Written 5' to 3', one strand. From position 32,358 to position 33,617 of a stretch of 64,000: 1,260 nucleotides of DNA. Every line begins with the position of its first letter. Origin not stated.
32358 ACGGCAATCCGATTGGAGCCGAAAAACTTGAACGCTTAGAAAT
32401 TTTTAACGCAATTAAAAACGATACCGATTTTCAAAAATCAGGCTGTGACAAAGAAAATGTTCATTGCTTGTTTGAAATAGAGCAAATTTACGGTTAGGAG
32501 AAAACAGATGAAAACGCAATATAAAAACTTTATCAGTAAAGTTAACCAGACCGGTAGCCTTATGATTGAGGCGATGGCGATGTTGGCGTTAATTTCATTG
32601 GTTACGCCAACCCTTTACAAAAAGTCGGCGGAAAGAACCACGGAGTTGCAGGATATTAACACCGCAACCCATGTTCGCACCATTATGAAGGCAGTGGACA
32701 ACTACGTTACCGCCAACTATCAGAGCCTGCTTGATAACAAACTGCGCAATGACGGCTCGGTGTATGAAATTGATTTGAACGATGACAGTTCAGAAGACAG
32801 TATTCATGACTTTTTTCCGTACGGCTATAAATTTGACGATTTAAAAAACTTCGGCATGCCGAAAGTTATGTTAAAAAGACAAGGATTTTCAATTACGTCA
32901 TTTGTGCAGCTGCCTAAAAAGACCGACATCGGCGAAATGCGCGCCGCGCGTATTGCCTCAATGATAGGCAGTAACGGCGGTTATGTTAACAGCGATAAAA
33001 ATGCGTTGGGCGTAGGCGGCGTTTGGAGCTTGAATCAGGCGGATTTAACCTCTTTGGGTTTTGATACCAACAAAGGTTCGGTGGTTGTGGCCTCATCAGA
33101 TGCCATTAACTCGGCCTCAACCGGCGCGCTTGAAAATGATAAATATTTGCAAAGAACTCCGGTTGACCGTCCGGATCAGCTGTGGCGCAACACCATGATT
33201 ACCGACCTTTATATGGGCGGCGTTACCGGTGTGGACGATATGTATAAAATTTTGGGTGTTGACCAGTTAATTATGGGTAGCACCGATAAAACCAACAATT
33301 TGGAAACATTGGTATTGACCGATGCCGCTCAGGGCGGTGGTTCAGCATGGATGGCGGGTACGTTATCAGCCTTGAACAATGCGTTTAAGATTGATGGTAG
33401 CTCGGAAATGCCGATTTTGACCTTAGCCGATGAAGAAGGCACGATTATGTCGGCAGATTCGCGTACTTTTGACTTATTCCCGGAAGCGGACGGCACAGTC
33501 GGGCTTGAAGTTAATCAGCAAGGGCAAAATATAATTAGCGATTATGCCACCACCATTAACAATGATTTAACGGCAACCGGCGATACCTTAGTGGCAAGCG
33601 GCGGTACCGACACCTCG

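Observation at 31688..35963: Orphan giant prepilin-like protein (1151 aa) with a small Cys-rich partner and no pilus machinery nearby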

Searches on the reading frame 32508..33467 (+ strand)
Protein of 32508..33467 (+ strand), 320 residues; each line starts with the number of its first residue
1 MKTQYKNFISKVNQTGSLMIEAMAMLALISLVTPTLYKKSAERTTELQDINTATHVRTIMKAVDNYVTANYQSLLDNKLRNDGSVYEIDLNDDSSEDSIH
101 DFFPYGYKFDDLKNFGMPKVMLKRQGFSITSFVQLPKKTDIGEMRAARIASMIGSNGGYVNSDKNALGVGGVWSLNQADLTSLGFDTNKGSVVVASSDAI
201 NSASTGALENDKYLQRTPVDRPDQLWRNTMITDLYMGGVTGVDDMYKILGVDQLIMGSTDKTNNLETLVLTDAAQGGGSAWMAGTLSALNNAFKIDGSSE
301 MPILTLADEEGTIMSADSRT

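Call 49: search_protein_families(library=pfam, alignment_id=A6, max_evalue=1)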
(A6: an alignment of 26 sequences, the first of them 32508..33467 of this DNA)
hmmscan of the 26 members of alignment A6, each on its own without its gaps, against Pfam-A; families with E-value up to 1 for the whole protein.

A. member 1, window:32508-33467:+ (320 aa): 2 families
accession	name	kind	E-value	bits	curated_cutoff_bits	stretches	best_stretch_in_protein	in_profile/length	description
PF04917.17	Shufflon_N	-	2.7e-06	27.5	27.5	1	148-238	103-186/324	Bacterial shufflon protein, N-terminal constant region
PF16775.10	ZoocinA_TRD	-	0.053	14.1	27.4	1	169-215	12-56/106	Target recognition domain of lytic exoenzyme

B. families by the number of members that match (of 26 scanned): 14 families
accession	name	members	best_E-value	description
PF04917.17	Shufflon_N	9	3.5e-07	Bacterial shufflon protein, N-terminal constant region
PF08114.16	PMP1_2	3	0.013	ATPase proteolipid family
PF14200.12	RicinB_lectin_2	2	0.055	Ricin-type beta-trefoil lectin domain-like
PF16242.11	Pyrid_ox_like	1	0.01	Pyridoxamine 5'-phosphate oxidase like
PF23839.1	DUF7209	1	0.017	Family of unknown function (DUF7209)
PF21373.2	ZNHIT3_C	1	0.049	Zinc finger HIT domain-containing protein 3, C-terminal domain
PF16775.10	ZoocinA_TRD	1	0.053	Target recognition domain of lytic exoenzyme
PF05645.19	RNA_pol_Rpc82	1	0.062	RNA polymerase III subunit RPC82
PF22335.1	Cas10-Cmr2_palm2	1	0.075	Cas10/Cmr2, second palm domain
PF18018.7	DNA_pol_D_N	1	0.12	DNA polymerase delta subunit OB-fold domain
PF25306.1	DUF7880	1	0.14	Domain of unknown function (DUF7880)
PF09247.16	TBP-binding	1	0.19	TATA box-binding protein binding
PF12103.14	Lipl32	1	0.19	Surface lipoprotein of Spirochaetales order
PF09521.16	RE_NgoPII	1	0.25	NgoPII restriction endonuclease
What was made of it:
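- It matches 9 of 26 members, best E 3.5e-7 (call 49).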

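Call 60: search_protein_representatives(alignment_id=A5)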
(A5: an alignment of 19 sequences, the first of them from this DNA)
Query: 19 sequences, 265 profile positions. Proteins with E-value up to 0.001 (for the whole library): 672; up to 1e-10: 358; up to 1e-30: 205. The best 150 are listed.
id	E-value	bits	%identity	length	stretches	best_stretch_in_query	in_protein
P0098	2.2e-128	443.4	-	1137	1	1-264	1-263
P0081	1.7e-125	433.9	-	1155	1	1-264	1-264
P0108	6.6e-124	428.7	-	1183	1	1-264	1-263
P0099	8.2e-123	425.1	-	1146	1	1-264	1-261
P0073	8.5e-123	425.1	-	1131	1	1-263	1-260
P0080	2.6e-120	416.9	-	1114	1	1-264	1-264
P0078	4.3e-120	416.2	-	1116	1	1-264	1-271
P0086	2.1e-118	410.7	-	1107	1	1-264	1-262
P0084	5.3e-118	409.3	-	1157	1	1-264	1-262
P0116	1.4e-117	408.0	-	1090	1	3-263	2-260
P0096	3.6e-117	406.6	-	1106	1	4-264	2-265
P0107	3.9e-115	399.9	-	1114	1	4-263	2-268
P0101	8.4e-114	395.6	-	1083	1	1-264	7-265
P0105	4.9e-113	393.1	-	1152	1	3-263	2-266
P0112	1.7e-108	378.1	-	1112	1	3-264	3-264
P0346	2.8e-66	239.8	-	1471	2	86-263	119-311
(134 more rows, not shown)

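Call 95: search_protein_families(library=ncbifam, alignment_id=A6, max_evalue=1)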
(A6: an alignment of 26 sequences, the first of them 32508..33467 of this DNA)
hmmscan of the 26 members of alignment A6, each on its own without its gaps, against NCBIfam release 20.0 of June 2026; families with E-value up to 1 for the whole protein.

A. member 1, window:32508-33467:+ (320 aa): 1 family
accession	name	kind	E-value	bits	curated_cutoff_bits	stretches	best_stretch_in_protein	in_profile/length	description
NF008418.0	PRK11245.1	equivalog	0.1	12.7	152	1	39-77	40-78/121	dihydroneopterin triphosphate 2'-epimerase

B. families by the number of members that match (of 26 scanned): 13 families
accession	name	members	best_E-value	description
NF041014.1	pilin_ComGG_2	2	0.025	competence type IV pilus minor pilin ComGG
NF008418.0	PRK11245.1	2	0.043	dihydroneopterin triphosphate 2'-epimerase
NF010659.0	PRK14058.1-1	1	0.0018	[LysW]-aminoadipate kinase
NF005394.0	PRK06939.1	1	0.0029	glycine C-acetyltransferase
TIGR00858.1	bioF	1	0.0057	8-amino-7-oxononanoate synthase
TIGR01825.1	gly_Cac_T_rel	1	0.011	BioF/Kbl family PLP-dependent acyltransferase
TIGR01822.1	2am3keto_CoA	1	0.059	glycine C-acetyltransferase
NF041685.1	ant_diox_AndAd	1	0.069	anthranilate 1,2-dioxygenase small subunit AndAd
TIGR01710.1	typeII_sec_gspG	1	0.072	type II secretion system major pseudopilin GspG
NF047600.1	SerpalmtaseCFB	1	0.1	serine palmitoyltransferase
NF041013.1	T4P_ComGE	1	0.14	competence type IV pilus minor pilin ComGE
NF052498.1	TIGR_Tas_endo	1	0.16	TIGR-Tas system RNA-guided endonuclease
TIGR03734.1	PRTRC_parB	1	0.17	PRTRC system ParB family protein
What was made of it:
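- Tried and rejected: NCBIfam on 26 N-domains gave only faint hits to pilin-type N-termini (ComGG, GspG, ComGE; E 0.025-0.14) (call 95).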
